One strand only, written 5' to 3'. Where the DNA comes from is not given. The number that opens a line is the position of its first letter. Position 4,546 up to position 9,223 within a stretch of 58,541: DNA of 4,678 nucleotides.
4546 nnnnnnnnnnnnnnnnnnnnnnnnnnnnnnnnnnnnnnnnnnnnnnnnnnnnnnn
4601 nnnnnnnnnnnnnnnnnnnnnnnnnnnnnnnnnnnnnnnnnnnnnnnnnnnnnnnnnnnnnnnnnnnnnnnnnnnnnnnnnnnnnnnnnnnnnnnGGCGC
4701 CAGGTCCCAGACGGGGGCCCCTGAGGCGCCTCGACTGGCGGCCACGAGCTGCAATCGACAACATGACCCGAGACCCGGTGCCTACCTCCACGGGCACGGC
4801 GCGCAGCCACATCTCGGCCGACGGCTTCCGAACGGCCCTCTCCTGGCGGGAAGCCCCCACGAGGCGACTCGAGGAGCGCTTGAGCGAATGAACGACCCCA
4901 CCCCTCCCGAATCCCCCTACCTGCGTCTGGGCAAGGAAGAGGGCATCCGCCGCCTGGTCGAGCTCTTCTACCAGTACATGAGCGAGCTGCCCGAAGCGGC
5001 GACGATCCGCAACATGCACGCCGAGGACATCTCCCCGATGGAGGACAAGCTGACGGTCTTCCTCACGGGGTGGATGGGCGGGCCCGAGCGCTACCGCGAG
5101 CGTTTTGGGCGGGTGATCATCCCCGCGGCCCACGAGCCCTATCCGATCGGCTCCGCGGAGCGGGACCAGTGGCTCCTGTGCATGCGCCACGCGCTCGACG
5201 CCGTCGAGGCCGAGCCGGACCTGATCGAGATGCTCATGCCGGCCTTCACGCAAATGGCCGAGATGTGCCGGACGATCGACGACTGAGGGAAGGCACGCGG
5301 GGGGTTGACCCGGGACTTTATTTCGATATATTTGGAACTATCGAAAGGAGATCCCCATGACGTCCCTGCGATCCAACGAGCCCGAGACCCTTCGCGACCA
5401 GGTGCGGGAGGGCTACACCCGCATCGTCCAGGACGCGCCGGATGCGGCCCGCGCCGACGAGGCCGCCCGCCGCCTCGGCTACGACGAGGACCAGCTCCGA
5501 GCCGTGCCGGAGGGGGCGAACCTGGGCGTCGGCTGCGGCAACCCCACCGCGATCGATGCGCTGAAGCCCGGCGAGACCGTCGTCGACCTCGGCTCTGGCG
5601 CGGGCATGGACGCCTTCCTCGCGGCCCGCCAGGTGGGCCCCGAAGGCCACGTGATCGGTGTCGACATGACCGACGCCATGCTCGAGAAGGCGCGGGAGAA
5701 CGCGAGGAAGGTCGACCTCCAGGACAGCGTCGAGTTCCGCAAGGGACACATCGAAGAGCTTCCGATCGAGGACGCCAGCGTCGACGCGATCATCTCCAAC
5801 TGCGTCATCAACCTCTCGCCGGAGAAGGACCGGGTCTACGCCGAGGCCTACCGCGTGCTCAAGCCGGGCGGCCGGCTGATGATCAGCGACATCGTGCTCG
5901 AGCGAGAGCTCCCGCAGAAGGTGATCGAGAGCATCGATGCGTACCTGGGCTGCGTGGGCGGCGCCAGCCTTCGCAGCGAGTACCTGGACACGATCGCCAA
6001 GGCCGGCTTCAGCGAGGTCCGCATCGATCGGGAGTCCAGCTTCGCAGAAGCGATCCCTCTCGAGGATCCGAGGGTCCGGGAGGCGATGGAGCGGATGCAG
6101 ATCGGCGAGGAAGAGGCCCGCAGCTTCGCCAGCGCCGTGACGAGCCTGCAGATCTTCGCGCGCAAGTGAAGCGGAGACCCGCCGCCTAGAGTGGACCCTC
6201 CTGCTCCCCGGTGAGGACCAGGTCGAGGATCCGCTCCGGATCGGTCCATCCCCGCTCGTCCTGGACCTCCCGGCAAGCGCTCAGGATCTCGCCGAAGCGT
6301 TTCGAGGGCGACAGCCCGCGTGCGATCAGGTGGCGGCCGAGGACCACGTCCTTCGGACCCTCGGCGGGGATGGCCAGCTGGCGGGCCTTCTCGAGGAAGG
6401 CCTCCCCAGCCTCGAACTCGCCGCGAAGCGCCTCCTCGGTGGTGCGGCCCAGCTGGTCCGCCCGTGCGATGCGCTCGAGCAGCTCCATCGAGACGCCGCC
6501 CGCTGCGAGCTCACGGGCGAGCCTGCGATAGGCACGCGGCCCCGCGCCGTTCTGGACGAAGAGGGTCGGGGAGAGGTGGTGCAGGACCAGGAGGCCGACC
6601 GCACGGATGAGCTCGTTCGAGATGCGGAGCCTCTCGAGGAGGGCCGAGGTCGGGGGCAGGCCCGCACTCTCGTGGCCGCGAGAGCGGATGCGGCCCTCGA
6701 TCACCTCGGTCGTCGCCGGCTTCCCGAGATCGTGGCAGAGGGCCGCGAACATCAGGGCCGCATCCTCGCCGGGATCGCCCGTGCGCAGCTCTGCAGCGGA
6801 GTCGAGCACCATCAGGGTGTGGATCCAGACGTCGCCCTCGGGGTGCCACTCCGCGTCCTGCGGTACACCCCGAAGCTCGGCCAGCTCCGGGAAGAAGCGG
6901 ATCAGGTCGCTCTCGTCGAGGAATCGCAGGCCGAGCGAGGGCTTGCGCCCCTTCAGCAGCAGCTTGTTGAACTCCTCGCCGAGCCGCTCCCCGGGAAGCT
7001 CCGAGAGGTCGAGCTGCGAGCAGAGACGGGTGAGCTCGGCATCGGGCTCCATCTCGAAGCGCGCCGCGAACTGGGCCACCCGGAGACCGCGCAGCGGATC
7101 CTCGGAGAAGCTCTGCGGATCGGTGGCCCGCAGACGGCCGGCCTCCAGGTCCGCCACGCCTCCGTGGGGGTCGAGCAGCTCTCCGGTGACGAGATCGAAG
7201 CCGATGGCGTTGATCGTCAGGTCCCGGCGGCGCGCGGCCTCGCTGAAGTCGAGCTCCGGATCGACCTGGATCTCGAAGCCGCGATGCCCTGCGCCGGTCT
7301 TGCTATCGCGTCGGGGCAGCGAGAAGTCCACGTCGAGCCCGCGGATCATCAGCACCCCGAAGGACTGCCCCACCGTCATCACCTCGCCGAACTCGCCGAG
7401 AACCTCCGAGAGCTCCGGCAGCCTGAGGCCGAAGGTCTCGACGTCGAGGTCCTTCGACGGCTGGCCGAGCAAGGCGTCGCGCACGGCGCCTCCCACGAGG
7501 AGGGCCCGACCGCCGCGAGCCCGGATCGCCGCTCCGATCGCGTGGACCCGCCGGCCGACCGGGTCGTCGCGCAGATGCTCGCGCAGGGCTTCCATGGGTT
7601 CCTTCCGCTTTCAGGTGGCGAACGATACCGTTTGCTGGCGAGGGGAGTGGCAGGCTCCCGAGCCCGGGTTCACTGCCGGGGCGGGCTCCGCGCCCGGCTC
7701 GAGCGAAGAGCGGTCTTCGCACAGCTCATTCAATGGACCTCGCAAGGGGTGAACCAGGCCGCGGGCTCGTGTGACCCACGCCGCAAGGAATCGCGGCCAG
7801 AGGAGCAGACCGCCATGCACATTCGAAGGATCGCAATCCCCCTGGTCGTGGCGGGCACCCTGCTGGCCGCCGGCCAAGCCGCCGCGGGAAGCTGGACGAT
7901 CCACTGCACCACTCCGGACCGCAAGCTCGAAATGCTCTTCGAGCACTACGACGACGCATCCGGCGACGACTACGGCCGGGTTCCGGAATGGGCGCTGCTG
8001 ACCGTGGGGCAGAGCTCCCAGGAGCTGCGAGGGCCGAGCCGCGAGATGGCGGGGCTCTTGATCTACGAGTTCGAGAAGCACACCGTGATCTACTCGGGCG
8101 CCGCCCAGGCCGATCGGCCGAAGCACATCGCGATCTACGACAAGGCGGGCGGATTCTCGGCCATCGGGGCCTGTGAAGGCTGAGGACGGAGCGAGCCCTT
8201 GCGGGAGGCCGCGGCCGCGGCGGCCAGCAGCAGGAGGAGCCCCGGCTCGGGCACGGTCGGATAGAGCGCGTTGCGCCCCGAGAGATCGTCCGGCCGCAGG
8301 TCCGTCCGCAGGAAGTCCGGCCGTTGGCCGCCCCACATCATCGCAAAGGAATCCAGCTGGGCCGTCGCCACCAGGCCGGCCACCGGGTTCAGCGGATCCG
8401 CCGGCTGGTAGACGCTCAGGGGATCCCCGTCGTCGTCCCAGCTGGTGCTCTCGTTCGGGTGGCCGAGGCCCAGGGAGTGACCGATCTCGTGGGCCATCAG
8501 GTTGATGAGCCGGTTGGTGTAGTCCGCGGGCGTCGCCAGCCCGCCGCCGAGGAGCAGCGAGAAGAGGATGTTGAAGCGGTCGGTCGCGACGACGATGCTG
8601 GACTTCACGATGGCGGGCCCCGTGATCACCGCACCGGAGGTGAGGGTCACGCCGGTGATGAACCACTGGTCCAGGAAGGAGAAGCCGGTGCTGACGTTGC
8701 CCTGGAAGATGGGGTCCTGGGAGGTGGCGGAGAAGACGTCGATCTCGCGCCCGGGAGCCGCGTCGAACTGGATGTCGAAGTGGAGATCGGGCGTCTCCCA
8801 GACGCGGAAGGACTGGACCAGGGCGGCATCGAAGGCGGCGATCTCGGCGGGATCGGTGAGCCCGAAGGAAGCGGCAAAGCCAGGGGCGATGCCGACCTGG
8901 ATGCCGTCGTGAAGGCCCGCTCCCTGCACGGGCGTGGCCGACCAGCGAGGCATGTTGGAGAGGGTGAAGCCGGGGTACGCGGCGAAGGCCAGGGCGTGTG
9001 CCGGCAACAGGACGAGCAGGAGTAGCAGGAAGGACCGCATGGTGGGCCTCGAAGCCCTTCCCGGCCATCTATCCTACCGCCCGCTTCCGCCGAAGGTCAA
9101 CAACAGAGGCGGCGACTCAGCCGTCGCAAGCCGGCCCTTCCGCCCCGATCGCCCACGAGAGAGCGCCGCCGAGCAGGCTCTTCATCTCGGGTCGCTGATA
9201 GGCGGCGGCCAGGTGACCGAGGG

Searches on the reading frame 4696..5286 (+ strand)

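Call 50: search_protein_families(library=pfam, proteins=[window:4696-5286:+], max_evalue=0.001)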
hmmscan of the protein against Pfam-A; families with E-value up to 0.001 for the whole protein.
window:4696-5286:+ (196 aa): 1 family
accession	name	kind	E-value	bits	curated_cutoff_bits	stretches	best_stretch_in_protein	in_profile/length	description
PF01152.27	Bac_globin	-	1.3e-26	93.6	21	1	75-190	3-118/121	Bacterial-like globin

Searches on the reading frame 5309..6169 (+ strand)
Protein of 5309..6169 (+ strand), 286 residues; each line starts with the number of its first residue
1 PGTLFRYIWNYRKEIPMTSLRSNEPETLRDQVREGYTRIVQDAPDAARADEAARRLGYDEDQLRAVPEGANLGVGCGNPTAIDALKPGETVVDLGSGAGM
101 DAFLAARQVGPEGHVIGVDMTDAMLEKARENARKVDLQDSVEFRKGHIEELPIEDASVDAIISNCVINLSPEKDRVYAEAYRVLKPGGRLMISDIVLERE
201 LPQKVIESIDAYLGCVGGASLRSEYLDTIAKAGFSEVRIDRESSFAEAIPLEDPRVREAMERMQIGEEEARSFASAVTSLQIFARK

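Call 50: search_protein_families(library=pfam, proteins=[window:5309-6169:+], max_evalue=0.001)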
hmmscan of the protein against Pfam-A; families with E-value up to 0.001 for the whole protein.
window:5309-6169:+ (286 aa): 16 families
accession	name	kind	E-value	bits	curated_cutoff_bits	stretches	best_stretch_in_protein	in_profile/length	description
PF13847.12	Methyltransf_31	-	9.1e-39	132.9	27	1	86-222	2-133/145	Methyltransferase domain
PF08241.18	Methyltransf_11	-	3.1e-23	82.7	21.2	1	92-192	1-95/95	Methyltransferase domain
PF13649.12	Methyltransf_25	-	3.5e-23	82.5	27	1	91-188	1-97/97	Methyltransferase domain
PF01209.24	Ubie_methyltran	-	8.7e-18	65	20.1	1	82-192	42-151/233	ubiE/COQ5 methyltransferase family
PF08242.18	Methyltransf_12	-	5.4e-15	56.3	30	1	92-190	1-98/98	Methyltransferase domain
PF01135.25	PCMT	-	3.6e-10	40.4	20.3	1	85-192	71-171/210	Protein-L-isoaspartate(D-aspartate) O-methyltransferase (PCMT)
PF06325.19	PrmA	-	1.7e-09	38.1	22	1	85-207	159-271/296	Ribosomal protein L11 methyltransferase (PrmA)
PF05175.20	MTS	-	1.2e-08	35.2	23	1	88-204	32-147/170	Methyltransferase small domain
PF01170.24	UPF0020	-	1.5e-08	35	22.3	1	111-164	75-128/197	RMKL-like, methyltransferase domain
PF02353.26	CMAS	-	5e-08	33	27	1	84-200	59-172/273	Mycolic acid cyclopropane synthetase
PF13489.12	Methyltransf_23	-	1.2e-07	32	27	1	84-195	19-119/164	Methyltransferase domain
PF13679.12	Methyltransf_32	-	2.2e-06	28.1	27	1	86-153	24-94/143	Methyltransferase domain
PF08704.16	GCD14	-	1.4e-05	25.3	26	1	85-184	38-135/247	tRNA methyltransferase complex GCD14 subunit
PF05148.21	Methyltransf_8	-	4.1e-05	24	27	1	143-195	108-159/219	Hypothetical methyltransferase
PF01728.25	FtsJ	-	5.7e-05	23.5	24.1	1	84-175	18-109/181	FtsJ-like methyltransferase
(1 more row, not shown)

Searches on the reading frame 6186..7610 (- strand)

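Call 50: search_protein_families(library=pfam, proteins=[window:6186-7610:-], max_evalue=0.001)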
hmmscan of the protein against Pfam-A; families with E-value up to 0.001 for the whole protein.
window:6186-7610:- (474 aa): 3 families
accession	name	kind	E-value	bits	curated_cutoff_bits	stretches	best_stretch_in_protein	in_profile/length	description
PF01743.26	PolyA_pol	-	1.1e-15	58.5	23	1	37-161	2-126/126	Poly A polymerase head domain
PF01966.28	HD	-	1.6e-06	28.8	22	1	261-348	1-88/116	HD domain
PF12627.12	PolyA_pol_RNAbd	-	3.5e-06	27.1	22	1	201-244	18-61/64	Probable RNA and SrmB- binding site of polymerase A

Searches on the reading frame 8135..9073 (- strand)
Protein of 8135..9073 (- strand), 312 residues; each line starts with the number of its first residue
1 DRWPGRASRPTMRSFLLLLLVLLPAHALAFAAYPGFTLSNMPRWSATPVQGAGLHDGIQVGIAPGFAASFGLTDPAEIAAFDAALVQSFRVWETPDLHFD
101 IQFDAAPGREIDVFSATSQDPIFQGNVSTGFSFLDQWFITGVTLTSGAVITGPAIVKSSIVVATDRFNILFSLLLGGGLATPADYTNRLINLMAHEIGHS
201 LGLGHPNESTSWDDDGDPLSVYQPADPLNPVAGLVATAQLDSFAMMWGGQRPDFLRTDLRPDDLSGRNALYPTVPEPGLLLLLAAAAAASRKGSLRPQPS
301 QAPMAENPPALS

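Call 50: search_protein_families(library=pfam, proteins=[window:8135-9073:-], max_evalue=0.001)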
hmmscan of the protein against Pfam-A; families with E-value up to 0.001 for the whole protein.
window:8135-9073:- (312 aa): 1 family
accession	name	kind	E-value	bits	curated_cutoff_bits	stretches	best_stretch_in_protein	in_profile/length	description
PF00413.30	Peptidase_M10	-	0.00028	21.2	24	0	188-210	107-129/159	Matrixin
